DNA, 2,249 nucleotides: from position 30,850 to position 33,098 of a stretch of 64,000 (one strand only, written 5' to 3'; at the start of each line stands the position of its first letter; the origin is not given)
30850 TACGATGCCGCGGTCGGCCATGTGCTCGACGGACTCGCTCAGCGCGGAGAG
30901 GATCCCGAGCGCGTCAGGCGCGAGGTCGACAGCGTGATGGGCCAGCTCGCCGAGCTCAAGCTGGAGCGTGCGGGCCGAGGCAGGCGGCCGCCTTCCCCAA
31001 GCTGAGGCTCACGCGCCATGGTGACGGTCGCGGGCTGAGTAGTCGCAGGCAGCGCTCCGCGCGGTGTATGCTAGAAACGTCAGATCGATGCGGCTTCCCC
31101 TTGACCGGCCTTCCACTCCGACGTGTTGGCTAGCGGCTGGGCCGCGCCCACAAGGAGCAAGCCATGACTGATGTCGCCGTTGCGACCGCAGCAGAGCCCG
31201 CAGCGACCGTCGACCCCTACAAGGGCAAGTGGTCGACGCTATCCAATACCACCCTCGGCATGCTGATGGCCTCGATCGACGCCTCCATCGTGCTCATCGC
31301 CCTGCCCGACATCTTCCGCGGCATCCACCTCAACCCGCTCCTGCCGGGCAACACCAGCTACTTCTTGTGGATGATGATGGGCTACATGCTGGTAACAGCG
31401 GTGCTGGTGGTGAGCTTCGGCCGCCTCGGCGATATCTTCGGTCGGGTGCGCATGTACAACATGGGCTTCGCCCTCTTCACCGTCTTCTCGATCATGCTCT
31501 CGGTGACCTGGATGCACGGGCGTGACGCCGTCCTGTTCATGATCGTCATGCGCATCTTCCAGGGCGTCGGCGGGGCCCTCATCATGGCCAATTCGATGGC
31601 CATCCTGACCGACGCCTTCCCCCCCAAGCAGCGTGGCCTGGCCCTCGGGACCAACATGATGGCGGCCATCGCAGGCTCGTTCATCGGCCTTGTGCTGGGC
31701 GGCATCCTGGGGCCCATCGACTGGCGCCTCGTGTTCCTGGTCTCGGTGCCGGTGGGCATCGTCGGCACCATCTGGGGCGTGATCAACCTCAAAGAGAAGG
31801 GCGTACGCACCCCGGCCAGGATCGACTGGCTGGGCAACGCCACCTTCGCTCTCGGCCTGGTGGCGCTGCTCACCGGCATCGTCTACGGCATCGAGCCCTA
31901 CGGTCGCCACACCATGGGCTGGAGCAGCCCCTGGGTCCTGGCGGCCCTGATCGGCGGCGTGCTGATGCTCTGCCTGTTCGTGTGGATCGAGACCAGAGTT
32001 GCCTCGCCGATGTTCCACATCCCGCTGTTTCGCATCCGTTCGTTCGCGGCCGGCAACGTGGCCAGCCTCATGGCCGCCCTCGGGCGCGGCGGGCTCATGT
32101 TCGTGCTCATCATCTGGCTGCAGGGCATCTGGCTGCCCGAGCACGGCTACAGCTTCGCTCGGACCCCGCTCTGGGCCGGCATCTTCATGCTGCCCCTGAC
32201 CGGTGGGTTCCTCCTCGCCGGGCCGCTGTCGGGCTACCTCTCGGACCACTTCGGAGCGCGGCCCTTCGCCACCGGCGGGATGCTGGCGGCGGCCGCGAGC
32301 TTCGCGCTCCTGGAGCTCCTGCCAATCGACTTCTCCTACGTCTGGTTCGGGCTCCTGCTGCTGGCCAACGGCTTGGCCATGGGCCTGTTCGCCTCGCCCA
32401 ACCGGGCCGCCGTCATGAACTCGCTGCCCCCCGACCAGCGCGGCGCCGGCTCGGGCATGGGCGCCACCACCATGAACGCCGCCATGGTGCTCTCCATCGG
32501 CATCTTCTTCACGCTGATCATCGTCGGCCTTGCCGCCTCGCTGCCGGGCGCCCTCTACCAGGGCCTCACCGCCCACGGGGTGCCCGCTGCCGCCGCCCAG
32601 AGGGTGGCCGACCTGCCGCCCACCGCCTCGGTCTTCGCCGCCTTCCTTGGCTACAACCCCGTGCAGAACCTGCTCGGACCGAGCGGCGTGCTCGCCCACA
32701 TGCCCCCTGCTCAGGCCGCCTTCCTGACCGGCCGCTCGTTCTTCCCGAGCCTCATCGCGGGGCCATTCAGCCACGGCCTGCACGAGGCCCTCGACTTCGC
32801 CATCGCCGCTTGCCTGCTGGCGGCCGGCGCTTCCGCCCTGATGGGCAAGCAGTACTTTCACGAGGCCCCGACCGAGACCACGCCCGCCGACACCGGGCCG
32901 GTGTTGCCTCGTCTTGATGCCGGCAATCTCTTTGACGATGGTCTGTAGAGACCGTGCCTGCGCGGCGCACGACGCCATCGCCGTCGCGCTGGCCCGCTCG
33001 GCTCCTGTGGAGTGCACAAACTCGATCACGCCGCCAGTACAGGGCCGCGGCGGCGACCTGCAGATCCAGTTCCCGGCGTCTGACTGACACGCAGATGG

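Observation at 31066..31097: Shared -10-like hexamer plus conserved 23-mer leader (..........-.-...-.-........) upstream of an MFS pump and a hypothetical gene (second copy 50944..50974)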

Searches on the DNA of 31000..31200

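Call 52: search_rna_families(source=window, start=31000, end=31200, threshold=evalue, max_evalue=10, show_alignments=3)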
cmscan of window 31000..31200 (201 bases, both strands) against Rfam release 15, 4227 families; matches with E-value up to 10: 0.
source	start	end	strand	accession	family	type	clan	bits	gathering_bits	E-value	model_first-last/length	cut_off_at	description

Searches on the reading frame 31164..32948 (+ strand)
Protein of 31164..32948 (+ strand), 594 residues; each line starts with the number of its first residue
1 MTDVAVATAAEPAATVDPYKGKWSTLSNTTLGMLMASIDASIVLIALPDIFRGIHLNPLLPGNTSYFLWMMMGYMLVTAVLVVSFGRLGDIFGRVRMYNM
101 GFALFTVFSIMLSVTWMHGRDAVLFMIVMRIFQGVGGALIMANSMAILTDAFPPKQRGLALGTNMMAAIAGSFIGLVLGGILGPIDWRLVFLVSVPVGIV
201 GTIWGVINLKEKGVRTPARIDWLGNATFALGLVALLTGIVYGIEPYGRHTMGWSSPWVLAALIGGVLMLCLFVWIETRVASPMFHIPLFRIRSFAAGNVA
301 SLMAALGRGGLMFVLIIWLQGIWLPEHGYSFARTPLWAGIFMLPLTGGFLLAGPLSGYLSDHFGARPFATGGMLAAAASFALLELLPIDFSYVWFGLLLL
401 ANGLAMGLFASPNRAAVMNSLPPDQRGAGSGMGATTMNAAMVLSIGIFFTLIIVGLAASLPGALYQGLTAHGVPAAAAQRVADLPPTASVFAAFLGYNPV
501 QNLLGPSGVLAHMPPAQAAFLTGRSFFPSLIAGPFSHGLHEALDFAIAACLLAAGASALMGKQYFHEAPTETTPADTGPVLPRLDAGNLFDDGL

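Call 10: search_protein_families(library=pfam, proteins=[window:31164-32948:+], max_evalue=0.01)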
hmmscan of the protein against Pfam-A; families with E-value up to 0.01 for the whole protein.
window:31164-32948:+ (594 aa): 1 family
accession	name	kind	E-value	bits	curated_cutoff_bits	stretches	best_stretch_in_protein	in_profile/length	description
PF07690.21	MFS_1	-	7.9e-38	130.7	33.4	2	30-204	2-170/347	Major Facilitator Superfamily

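Call 15: find_encoding_contigs(protein=window:31164-32948:+, flank=3000, max_places=6)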
Protein window:31164-32948:+ (594 aa): no gene with exactly this product is on record in the collection.
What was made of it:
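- Tried and rejected: The exact MFS protein is not on record, so no sister-strain copy of site 1 could be fetched (call 15).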

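Call 19: find_homologous_proteins(query=window:31164-32948:+, max_evalue=1e-50)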
Query window:31164-32948:+ (594 aa): 8000 proteins with E <= 1e-50 among 8000 candidates; the best 120 are listed.
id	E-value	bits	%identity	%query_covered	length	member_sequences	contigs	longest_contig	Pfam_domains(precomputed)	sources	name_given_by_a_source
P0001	0.0e+0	1113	87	96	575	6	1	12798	PF07690.22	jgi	jgi:MFS family permease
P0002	0.0e+0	1110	90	93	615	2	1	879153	PF07690.22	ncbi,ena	-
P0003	0.0e+0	1091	86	97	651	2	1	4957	PF07690.22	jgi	jgi:MFS family permease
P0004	0.0e+0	1080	87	95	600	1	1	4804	PF07690.22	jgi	-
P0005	0.0e+0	1073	83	96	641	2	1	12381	PF07690.22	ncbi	-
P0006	0.0e+0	1066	82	97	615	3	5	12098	PF07690.22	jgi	-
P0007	0.0e+0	1064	83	97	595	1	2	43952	PF07690.22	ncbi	ncbi:MAG: MFS transporter [Ferrimicrobium sp.]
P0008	0.0e+0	1061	81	98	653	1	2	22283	PF07690.22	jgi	jgi:MFS family permease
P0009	0.0e+0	1060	83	97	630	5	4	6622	PF07690.22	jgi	jgi:MFS family permease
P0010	0.0e+0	1058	82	97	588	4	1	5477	PF07690.22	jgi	jgi:MFS family permease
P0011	0.0e+0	1056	82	97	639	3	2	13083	PF07690.22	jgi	-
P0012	0.0e+0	1054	82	97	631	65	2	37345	PF07690.22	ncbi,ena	-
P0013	0.0e+0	1053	82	98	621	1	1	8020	PF07690.22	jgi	jgi:MFS family permease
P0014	0.0e+0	1046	81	96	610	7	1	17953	PF07690.22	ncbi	-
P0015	0.0e+0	1045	82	95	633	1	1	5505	PF07690.22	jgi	jgi:MFS family permease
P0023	0.0e+0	1035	78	98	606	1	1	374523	PF07690.22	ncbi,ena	-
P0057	2.2e-295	999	80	94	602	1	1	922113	PF07690.22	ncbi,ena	-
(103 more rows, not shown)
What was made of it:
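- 31164..32948 (+): DHA2 (EmrB/QacA-type) MFS transporter gene downstream of site 1. Orthologues are 75-90% identical (call 19).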

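Call 20: find_encoding_contigs(protein=P0002, flank=10000, max_places=2)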
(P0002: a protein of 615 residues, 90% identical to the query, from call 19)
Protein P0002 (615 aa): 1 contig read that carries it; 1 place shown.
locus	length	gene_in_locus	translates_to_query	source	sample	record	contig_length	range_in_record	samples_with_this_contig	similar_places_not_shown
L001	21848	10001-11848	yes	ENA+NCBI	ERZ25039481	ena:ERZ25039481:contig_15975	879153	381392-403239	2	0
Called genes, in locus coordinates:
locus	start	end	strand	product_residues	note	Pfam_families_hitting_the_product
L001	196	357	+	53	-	-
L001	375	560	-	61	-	PF09723:Zn_ribbon_8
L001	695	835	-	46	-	-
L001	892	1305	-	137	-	PF10604:Polyketide_cyc2, PF03364:Polyketide_cyc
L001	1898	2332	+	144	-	PF01451:LMWPc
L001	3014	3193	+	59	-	PF03965:Penicillinase_R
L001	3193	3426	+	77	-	PF03965:Penicillinase_R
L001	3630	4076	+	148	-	PF09579:Spore_YtfJ (weak)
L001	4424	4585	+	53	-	-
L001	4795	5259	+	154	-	-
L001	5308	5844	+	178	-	-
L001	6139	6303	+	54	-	PF09723:Zn_ribbon_8, PF24441:DUF7560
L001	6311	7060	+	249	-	PF01828:Peptidase_A4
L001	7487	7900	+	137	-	-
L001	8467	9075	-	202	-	-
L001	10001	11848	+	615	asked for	PF07690:MFS_1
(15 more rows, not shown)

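Call 21: find_encoding_contigs(protein=P0023, flank=3000, max_places=2)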
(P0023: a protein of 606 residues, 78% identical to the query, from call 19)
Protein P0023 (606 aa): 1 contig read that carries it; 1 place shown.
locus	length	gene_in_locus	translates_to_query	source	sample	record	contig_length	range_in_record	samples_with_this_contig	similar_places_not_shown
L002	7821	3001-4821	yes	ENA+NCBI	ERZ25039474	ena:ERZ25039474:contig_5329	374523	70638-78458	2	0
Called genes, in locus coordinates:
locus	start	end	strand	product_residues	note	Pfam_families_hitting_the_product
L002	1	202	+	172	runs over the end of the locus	PF08240:ADH_N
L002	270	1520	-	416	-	PF00171:Aldedh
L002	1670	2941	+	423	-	PF20903:SPL (faint), PF04055:Radical_SAM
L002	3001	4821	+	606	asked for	PF07690:MFS_1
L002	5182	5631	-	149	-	PF14833:NAD_binding_11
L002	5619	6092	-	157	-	PF03446:NAD_binding_2, PF03807:F420_oxidored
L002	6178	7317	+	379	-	PF01134:GIDA (weak), PF01266:DAO, PF07992:Pyr_redox_2 (weak), PF13450:NAD_binding_8 (weak)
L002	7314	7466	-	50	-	-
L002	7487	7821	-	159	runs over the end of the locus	-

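Call 22: find_encoding_contigs(protein=P0057, flank=3000, max_places=2)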
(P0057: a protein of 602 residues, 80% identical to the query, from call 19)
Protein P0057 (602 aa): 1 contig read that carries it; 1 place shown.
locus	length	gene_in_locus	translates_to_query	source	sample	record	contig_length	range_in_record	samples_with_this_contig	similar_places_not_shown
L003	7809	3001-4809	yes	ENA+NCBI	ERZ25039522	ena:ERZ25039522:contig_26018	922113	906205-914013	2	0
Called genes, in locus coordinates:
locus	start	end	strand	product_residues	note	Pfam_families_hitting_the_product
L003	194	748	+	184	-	PF07638:Sigma70_ECF (faint), PF04542:Sigma70_r2, PF08281:Sigma70_r4_2, PF04545:Sigma70_r4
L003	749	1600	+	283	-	PF13490:zf-HC2 (weak), PF10099:RskA_C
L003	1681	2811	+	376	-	PF04055:Radical_SAM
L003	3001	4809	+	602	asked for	PF07690:MFS_1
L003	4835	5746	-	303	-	PF03446:NAD_binding_2, PF03807:F420_oxidored (weak), PF14833:NAD_binding_11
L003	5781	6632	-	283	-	PF01734:Patatin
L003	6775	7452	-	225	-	PF00326:Peptidase_S9, PF20434:BD-FAE (weak)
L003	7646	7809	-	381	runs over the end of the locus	PF00930:DPPIV_N (faint), PF26550:Tricorn_2nd (faint), PF26549:Tricorn_N, PF07676:PD40 (weak), PF26549:Tricorn_N (weak), PF07676:PD40 (weak), PF26549:Tricorn_N, PF07676:PD40 (weak)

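Call 61: search_protein_families(library=ncbifam, proteins=[window:31164-32948:+], max_evalue=0.1)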
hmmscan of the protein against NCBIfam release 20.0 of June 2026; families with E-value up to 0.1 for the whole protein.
window:31164-32948:+ (594 aa): 20 families
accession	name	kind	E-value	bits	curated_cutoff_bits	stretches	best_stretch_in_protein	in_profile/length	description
TIGR00711.1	efflux_EmrB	subfamily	4e-49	167.7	230.2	1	29-439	7-395/485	DHA2 family efflux MFS transporter permease subunit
NF011571.1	PRK14995.1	subfamily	3.1e-31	108.7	701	1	22-460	4-419/493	SmvA family efflux MFS transporter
NF000089.1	qac_MFS_AB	exception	2.8e-30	105.6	900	1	20-433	15-406/514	QacA/B family quaternary ammonium compound efflux MFS transporter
NF000025.1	MFS_efflux_tcmA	exception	3.6e-30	105.2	999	1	21-452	23-431/538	tetracenomycin C efflux MFS transporter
NF033896.2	MFS_LfrA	equivalog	2.6e-26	92.3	825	1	9-465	6-439/504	efflux MFS transporter LfrA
NF012169.0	qepA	equivalog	2.2e-25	89.3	1075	1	20-479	17-449/511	fluoroquinolone efflux MFS transporter QepA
NF000031.1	MFS_efflux_LmrA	exception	4.7e-24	84.9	850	1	9-432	19-417/484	lincomycin efflux MFS transporter Lmr(A)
NF007799.0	PRK10504.1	subfamily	1.9e-23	83.1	426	1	26-458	12-417/471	multidrug transporter subunit MdtD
NF000009.1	tet_MFS_Tcr3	exception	4.5e-21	75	1000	1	19-320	26-317/512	tetracycline efflux MFS transporter Tcr3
NF000095.1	tet_MFS_OtrB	exception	2.6e-18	65.9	999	1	22-452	24-437/563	oxytetracycline resistance efflux MFS transporter OtrB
NF012180.1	tet_MFS_43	exception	1.1e-17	64.2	999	1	9-462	5-437/484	tetracycline efflux MFS transporter Tet(43)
NF000391.1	EmrB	exception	1.7e-17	63.3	925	1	29-448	16-412/501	multidrug efflux MFS transporter permease subunit EmrB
NF000060.1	MFS_efflux_LmrB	exception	1.8e-15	56.7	800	1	64-435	51-406/479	lincomycin efflux MFS transporter Lmr(B)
TIGR00880.1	2_A_01_02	superfamily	5.2e-14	52.6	131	2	70-211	3-140/141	multidrug resistance protein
NF000218.1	FexA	exception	1.3e-12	47.1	900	1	31-446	28-419/475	chloramphenicol/florfenicol efflux MFS transporter FexA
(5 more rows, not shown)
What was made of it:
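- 31164..32948 (+): Pfam MFS_1 7.9e-38 and TIGR00711 4e-49 (calls 10, 61).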

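Call 73: find_encoding_contigs(protein=P0001, flank=1500, max_places=2)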
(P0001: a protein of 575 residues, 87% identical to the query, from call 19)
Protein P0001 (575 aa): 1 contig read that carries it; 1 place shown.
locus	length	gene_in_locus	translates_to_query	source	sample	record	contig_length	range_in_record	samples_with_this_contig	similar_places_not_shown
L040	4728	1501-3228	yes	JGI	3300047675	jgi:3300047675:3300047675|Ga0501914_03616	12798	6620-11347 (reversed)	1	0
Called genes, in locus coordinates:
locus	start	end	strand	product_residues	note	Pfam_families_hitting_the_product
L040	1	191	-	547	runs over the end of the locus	?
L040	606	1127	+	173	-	-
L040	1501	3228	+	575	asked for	PF07690:MFS_1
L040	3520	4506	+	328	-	PF20030:bpMoxR, PF00004:AAA (weak), PF07726:AAA_3, PF07728:AAA_5, PF17863:AAA_lid_2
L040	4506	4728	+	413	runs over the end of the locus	PF01882:DUF58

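Call 74: find_encoding_contigs(protein=P0004, flank=1500, max_places=2)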
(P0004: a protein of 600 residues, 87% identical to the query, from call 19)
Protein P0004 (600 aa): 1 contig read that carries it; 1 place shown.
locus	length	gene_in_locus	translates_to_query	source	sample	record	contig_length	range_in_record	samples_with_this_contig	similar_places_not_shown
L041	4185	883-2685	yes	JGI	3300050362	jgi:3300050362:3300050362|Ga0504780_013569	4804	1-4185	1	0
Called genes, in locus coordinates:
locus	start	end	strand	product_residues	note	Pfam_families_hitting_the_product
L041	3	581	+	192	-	?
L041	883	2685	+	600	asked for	PF07690:MFS_1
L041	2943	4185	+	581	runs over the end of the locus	PF00754:F5_F8_type_C, PF22633:F5_F8_type_C_2, PF16640:Big_3_5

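Call 75: find_encoding_contigs(protein=P0003, flank=1500, max_places=2)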
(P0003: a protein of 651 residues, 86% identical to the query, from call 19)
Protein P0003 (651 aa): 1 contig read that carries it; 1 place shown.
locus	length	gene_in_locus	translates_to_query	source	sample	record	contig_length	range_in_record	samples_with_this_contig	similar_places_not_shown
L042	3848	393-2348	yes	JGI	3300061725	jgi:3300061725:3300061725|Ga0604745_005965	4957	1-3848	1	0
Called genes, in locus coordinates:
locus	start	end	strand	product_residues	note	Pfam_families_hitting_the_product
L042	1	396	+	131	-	?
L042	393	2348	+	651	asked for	PF07690:MFS_1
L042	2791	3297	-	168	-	PF08044:DUF1707, PF13828:DUF4190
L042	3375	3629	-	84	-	-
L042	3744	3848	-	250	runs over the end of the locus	PF00378:ECH_1, PF16113:ECH_2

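Call 92: search_protein_families(library=pfam, proteins=[L042:1-393:+, L040:606-1124:+, L041:3-578:+], max_evalue=0.1)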
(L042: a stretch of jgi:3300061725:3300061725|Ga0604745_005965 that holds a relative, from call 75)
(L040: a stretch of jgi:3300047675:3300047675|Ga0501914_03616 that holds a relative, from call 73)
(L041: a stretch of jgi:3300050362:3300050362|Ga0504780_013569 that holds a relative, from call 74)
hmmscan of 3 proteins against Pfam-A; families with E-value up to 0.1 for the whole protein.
L042:1-393:+ (131 aa): 2 families
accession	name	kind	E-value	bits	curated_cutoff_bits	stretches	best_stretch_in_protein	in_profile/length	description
PF17754.6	TetR_C_14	-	2.7e-13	50.2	22.7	1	12-123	2-111/112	MftR C-terminal domain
PF17765.7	MLTR_LBD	-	0.054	14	26.3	1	24-120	39-130/168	MmyB-like transcription regulator ligand binding domain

L040:606-1124:+ (173 aa): 0 families

L041:3-578:+ (192 aa): 4 families
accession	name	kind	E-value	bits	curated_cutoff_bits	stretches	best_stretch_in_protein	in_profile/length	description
PF00754.31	F5_F8_type_C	-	2.4e-13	50.7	28.2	1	74-187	5-125/127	F5/8 type C domain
PF22633.2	F5_F8_type_C_2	-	2.4e-11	44.5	27.8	1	85-173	1-91/91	NedA-like, galactose-binding domain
PF06439.18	3keto-disac_hyd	-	0.034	14.6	26.8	1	100-176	65-135/187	3-keto-disaccharide hydrolase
PF14292.12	SusE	-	0.076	13.6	25.2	1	116-157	34-74/106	SusE outer membrane protein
